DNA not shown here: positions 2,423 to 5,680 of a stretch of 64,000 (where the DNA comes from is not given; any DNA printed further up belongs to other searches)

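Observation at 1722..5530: Leaderless pyrogallol-hydroxytransferase-like molybdoenzyme whose catalytic subunit carries an N-terminal SCP2-like module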

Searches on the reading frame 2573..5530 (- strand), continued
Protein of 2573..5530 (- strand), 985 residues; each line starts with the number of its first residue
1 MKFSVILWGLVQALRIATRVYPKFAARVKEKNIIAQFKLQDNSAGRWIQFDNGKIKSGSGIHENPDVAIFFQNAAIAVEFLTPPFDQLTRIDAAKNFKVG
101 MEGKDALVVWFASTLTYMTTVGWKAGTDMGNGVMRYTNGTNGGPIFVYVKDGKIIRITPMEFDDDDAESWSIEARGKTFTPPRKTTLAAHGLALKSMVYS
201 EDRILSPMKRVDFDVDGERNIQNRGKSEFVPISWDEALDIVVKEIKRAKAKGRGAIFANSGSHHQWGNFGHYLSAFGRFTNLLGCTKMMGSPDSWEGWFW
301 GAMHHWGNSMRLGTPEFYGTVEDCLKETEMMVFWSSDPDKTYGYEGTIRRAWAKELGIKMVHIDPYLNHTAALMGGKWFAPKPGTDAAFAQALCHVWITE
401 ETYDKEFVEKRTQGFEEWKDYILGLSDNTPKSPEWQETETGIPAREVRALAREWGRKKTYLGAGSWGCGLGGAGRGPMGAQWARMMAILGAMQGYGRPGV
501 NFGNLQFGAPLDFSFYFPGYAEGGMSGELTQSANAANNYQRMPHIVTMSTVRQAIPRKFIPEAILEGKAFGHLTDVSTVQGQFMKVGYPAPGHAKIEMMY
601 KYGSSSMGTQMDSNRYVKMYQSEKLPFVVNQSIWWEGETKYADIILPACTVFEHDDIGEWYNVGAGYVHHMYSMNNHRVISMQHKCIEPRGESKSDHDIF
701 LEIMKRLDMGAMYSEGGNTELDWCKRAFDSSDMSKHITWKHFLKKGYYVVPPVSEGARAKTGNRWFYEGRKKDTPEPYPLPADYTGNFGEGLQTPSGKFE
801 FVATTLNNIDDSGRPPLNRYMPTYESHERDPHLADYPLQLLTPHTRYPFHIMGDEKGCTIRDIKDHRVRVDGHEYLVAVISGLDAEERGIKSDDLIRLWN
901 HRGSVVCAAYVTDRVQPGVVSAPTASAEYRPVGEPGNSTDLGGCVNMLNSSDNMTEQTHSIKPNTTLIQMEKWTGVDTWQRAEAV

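Call 80: search_dna_similar(query=window:2573-5530:-, collection=plasmids, mode=protein, max_rows=25, max_evalue=1e-50)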
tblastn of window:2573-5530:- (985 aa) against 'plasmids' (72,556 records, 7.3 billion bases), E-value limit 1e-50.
Records with a match: 14; places in all: 14; records where one place covers at least 80% of the query: 14.
Best place of each record, by identity: <60% 14.
By first word of the organism name: Paraburkholderia 2; Burkholderia 2; Ensifer 1; Rhizobium 1; Salipiger 1; Cupriavidus 1; Sinorhizobium 1; Defluviimonas 1; Azospirillum 1; Leisingera 1; and 2 more.
By predicted mobility (MOB-suite, as given by PLSDB): non-mobilizable 10; mobilizable 2; conjugative 2.
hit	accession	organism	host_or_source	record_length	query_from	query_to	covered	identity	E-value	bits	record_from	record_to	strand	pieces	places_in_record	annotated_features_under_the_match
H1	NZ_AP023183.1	Paraburkholderia sp. PGU19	Physopelta gutta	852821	3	979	99%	54.1%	0e+0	1083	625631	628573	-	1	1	molybdopterin-dependent oxidoreductase | hypothetical protein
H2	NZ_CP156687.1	Burkholderia stagnalis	Bacterial cells,soils collected in ...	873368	3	985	100%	53.6%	0e+0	1073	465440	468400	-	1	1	molybdopterin-dependent oxidoreductase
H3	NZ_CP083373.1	Ensifer canadensis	Melilotus albus,Cell Culture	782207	3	973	99%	54.1%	0e+0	1080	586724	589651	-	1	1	molybdopterin-dependent oxidoreductase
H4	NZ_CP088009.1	Rhizobium sp. T136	Melilotus albus,Cell culture,root nodule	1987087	3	984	100%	53.4%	0e+0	1070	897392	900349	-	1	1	none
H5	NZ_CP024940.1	Paraburkholderia hospita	soil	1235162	3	984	100%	52.8%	0e+0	1066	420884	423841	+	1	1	record has no annotation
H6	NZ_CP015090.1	Salipiger abyssi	single cell,marine seawater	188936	1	977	99%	52.7%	0e+0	1026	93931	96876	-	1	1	molybdopterin-dependent oxidoreductase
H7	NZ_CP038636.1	Cupriavidus oxalaticus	whole organism,sewage sludge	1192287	3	984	100%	51.9%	0e+0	1052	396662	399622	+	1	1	none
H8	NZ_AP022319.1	Burkholderia sp. THE68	Togo hemipterus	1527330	5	973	98%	51.7%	0e+0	1021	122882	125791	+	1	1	none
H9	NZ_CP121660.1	Sinorhizobium terangae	Desmanthus virgatus,cell culture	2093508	137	984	86%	56.1%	0e+0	984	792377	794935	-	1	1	none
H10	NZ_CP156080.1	Defluviimonas sp. SAOS-178_SWC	Sediment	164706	135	972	85%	27.5%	1e-55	219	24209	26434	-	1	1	molybdopterin-dependent oxidoreductase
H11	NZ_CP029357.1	Azospirillum thermophilum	cell culture,hot spring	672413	138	975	85%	27.5%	1e-54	215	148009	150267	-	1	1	torA: trimethylamine-N-oxide reductase TorA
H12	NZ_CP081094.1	Leisingera caerulea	-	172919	125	972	86%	26.7%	5e-54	213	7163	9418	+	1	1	molybdopterin-dependent oxidoreductase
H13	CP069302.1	Shinella sp. PSBB067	monoisolate,Minnesota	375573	125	972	86%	26.7%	8e-54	213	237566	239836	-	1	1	molybdopterin-dependent oxidoreductase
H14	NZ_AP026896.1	Aeromonas caviae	Microbe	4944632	139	975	85%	25.6%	1e-53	212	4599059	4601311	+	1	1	none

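Call 81: get_annotated_region(hit=H1, flank=10000)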
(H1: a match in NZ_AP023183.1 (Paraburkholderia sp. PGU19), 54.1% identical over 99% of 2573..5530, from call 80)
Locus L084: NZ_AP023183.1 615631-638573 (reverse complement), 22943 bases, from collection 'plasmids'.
description: Paraburkholderia sp. PGU19 plasmid PPGU19_p3, complete sequence
organism: Paraburkholderia sp. PGU19 (NCBI taxid 2735434)
taxonomy: Bacteria; Pseudomonadota; Betaproteobacteria; Burkholderiales; Burkholderiaceae; Paraburkholderia; Paraburkholderia sp. PGU19
host: -; source: Physopelta gutta; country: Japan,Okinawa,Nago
typing (MOB-suite, as given by PLSDB): mobilizable; relaxase MOBP,MOBP
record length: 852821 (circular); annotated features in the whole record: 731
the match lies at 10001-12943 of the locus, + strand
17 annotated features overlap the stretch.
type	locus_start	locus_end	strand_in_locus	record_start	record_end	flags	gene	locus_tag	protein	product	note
CDS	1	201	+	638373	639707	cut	-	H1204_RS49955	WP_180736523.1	PqiA/YebS family transporter subunit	-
CDS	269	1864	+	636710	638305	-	-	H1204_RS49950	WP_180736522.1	MlaD family protein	-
CDS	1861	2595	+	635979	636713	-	-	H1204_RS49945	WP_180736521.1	PqiC family protein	-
CDS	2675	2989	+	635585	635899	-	-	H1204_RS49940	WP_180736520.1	hypothetical protein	-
CDS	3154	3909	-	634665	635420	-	-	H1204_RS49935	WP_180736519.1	TetR/AcrR family transcriptional regulator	GO:0006355 - regulation of DNA-templated transcription [Evidence IEA]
CDS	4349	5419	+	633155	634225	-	-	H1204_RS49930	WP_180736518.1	VOC family protein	-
CDS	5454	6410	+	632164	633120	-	-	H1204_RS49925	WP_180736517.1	fumarylacetoacetate hydrolase family protein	-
CDS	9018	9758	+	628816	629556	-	-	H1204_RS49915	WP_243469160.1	OmpW family outer membrane protein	-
CDS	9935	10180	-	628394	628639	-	-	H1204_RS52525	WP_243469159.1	hypothetical protein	-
CDS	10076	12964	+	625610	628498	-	-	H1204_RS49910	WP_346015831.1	molybdopterin-dependent oxidoreductase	-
CDS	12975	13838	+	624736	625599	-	-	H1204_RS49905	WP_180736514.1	4Fe-4S dicluster domain-containing protein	-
CDS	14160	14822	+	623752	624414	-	-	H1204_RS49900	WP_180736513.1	TetR/AcrR family transcriptional regulator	GO:0006355 - regulation of DNA-templated transcription [Evidence IEA]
CDS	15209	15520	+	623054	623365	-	-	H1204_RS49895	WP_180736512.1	hypothetical protein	-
CDS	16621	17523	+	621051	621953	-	-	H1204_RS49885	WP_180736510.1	MinD/ParA family protein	-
CDS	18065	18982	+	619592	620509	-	-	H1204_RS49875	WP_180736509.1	LysR family transcriptional regulator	-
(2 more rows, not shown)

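Call 82: get_annotated_region(hit=H3, flank=10000)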
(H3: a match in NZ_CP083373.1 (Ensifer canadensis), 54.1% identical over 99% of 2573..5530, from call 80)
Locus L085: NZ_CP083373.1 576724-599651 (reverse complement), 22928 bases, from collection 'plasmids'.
description: Ensifer canadensis strain T173 plasmid pT173c, complete sequence
organism: Ensifer canadensis (NCBI taxid 555315)
taxonomy: Bacteria; Pseudomonadota; Alphaproteobacteria; Hyphomicrobiales; Rhizobiaceae; Ensifer; Ensifer canadensis
host: -; source: Melilotus albus,Cell Culture; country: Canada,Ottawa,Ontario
typing (MOB-suite, as given by PLSDB): non-mobilizable; replicon rep_cluster_471
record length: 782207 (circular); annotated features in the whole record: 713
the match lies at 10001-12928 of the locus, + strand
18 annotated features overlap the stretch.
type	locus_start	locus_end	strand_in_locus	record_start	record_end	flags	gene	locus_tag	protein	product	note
CDS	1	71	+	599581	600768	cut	-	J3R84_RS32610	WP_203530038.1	Gfo/Idh/MocA family oxidoreductase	-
CDS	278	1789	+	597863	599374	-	-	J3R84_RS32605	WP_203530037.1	GMC family oxidoreductase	-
CDS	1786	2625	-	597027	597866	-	-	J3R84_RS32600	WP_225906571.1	helix-turn-helix domain-containing protein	-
CDS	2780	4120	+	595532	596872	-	hisD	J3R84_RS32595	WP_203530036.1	histidinol dehydrogenase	GO:0000105 - histidine biosynthetic process [Evidence IEA]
CDS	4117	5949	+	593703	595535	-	-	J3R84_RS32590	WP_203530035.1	thiamine pyrophosphate-binding protein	-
CDS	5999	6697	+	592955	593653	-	-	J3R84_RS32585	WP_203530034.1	hypothetical protein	-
CDS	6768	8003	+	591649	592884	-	-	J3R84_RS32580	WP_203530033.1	VOC family protein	-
CDS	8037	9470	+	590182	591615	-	-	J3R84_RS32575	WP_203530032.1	aspartate ammonia-lyase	-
CDS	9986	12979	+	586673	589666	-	-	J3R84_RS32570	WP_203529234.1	molybdopterin-dependent oxidoreductase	-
CDS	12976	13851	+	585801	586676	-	-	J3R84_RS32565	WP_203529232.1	4Fe-4S dicluster domain-containing protein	-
CDS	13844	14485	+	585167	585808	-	-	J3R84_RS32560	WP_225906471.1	TetR family transcriptional regulator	-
CDS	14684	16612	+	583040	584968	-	-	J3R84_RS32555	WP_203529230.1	acyl-CoA synthetase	-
CDS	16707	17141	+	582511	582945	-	-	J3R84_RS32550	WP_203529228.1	VOC family protein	-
CDS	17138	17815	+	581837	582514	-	-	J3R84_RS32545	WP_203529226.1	VOC family protein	-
CDS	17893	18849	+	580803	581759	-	-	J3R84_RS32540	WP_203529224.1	fumarylacetoacetate hydrolase family protein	-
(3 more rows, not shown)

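Call 83: get_annotated_region(hit=H6, flank=10000)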
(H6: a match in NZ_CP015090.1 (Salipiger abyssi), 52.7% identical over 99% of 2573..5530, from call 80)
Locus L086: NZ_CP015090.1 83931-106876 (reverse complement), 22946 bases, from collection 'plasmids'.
description: Salipiger abyssi strain JLT2014 plasmid pPABY2, complete sequence
organism: Salipiger abyssi (NCBI taxid 1250539)
taxonomy: Bacteria; Pseudomonadota; Alphaproteobacteria; Rhodobacterales; Roseobacteraceae; Salipiger; Salipiger abyssi
host: -; source: single cell,marine seawater; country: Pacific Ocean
typing (MOB-suite, as given by PLSDB): non-mobilizable; replicon rep_cluster_508
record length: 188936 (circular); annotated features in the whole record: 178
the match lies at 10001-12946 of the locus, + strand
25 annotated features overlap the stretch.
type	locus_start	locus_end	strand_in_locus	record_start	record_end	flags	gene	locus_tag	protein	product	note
CDS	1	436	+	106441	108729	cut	-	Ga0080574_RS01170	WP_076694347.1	xanthine dehydrogenase family protein molybdopterin-binding subunit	-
CDS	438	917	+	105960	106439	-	-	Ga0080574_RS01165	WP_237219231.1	(2Fe-2S)-binding protein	-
CDS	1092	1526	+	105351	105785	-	-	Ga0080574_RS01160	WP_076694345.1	nuclear transport factor 2 family protein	-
CDS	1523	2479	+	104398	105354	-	-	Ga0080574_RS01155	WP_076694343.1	fumarylacetoacetate hydrolase family protein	-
CDS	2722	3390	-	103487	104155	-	-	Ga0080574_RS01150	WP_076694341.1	dienelactone hydrolase family protein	-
CDS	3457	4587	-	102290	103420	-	-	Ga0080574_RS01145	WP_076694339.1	outer membrane protein transport protein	-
CDS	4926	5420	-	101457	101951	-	-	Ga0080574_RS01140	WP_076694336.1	flavin reductase family protein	-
CDS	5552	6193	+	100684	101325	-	-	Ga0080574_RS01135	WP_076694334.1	TetR/AcrR family transcriptional regulator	-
CDS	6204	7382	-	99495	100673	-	-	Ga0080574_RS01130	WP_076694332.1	acyl-CoA dehydrogenase family protein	-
CDS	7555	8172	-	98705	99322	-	-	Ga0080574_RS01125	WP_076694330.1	isochorismatase family protein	-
CDS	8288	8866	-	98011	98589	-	-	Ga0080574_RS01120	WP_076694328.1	TetR/AcrR family transcriptional regulator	GO:0006355 - regulation of DNA-templated transcription [Evidence IEA]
CDS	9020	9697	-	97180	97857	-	-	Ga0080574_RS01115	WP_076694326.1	TetR/AcrR family transcriptional regulator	GO:0006355 - regulation of DNA-templated transcription [Evidence IEA]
CDS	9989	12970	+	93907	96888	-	-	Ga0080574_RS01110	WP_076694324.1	molybdopterin-dependent oxidoreductase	-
CDS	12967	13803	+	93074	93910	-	-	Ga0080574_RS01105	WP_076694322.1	4Fe-4S dicluster domain-containing protein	-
CDS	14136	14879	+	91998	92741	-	-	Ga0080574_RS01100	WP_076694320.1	3-oxoacyl-ACP reductase family protein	-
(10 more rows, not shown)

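Call 84: get_annotated_region(hit=H2, flank=10000)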
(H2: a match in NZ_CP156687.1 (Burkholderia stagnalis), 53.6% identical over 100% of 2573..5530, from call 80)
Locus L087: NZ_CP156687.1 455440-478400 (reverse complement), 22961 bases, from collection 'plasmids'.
description: Burkholderia stagnalis strain YJ-2 plasmid plas2, complete sequence
organism: Burkholderia stagnalis (NCBI taxid 1503054)
taxonomy: Bacteria; Pseudomonadota; Betaproteobacteria; Burkholderiales; Burkholderiaceae; Burkholderia; Burkholderia stagnalis
host: -; source: Bacterial cells,soils collected in Guangdong Province, China; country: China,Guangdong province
typing (MOB-suite, as given by PLSDB): non-mobilizable
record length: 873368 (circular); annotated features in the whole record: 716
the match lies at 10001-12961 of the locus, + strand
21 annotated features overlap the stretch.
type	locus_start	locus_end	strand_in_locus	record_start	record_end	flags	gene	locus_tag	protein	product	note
CDS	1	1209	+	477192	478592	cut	-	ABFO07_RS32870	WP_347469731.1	aspartate aminotransferase family protein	-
CDS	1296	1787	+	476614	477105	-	-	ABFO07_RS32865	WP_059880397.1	winged helix-turn-helix transcriptional regulator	-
CDS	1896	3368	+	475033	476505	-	-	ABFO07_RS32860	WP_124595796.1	NAD-dependent succinate-semialdehyde dehydrogenase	-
CDS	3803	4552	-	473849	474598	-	-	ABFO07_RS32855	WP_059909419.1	TetR/AcrR family transcriptional regulator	GO:0006355 - regulation of DNA-templated transcription [Evidence IEA]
CDS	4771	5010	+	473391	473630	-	-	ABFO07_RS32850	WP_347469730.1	hypothetical protein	-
CDS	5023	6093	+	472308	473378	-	-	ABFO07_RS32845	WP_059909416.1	VOC family protein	-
CDS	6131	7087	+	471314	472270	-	-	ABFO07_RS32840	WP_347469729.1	fumarylacetoacetate hydrolase family protein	-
CDS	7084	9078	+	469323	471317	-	-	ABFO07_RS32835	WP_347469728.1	acyl-CoA synthetase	-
CDS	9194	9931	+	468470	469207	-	-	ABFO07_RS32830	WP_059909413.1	OmpW family outer membrane protein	-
CDS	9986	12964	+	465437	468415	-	-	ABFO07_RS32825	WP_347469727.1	molybdopterin-dependent oxidoreductase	-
CDS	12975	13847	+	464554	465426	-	-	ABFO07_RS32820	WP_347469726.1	4Fe-4S dicluster domain-containing protein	-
CDS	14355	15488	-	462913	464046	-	-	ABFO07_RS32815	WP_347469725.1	amidohydrolase family protein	-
CDS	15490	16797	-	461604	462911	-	-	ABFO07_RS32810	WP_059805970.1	MFS transporter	GO:0055085 - transmembrane transport [Evidence IEA]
CDS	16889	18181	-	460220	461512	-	-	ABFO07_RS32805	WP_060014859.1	CaiB/BaiF CoA-transferase family protein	-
CDS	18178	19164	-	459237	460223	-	-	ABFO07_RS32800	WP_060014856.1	hydroxymethylglutaryl-CoA lyase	-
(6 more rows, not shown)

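Call 85: get_annotated_region(hit=H7, flank=10000)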
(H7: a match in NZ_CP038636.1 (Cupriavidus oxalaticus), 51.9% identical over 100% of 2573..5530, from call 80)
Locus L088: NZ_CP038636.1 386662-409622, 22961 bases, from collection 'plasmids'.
description: Cupriavidus oxalaticus strain X32 plasmid unnamed1, complete sequence
organism: Cupriavidus oxalaticus (NCBI taxid 96344)
taxonomy: Bacteria; Pseudomonadota; Betaproteobacteria; Burkholderiales; Burkholderiaceae; Cupriavidus; Cupriavidus oxalaticus
host: -; source: whole organism,sewage sludge; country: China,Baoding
typing (MOB-suite, as given by PLSDB): mobilizable; relaxase MOBP,MOBP
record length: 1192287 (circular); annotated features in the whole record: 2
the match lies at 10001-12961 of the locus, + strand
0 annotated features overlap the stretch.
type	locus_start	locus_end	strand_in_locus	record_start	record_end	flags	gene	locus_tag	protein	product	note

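Call 86: get_annotated_region(hit=H9, flank=10000)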
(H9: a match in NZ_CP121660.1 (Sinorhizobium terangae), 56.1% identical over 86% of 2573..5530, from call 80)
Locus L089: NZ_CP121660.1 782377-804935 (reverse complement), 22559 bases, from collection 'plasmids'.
description: Sinorhizobium terangae strain CB3126 plasmid pCB3126_1, complete sequence
organism: Sinorhizobium terangae (NCBI taxid 110322)
taxonomy: Bacteria; Pseudomonadota; Alphaproteobacteria; Hyphomicrobiales; Rhizobiaceae; Sinorhizobium; Sinorhizobium terangae
host: -; source: Desmanthus virgatus,cell culture; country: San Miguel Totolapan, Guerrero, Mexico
typing (MOB-suite, as given by PLSDB): conjugative; relaxase MOBQ; mating-pair formation MPF_T
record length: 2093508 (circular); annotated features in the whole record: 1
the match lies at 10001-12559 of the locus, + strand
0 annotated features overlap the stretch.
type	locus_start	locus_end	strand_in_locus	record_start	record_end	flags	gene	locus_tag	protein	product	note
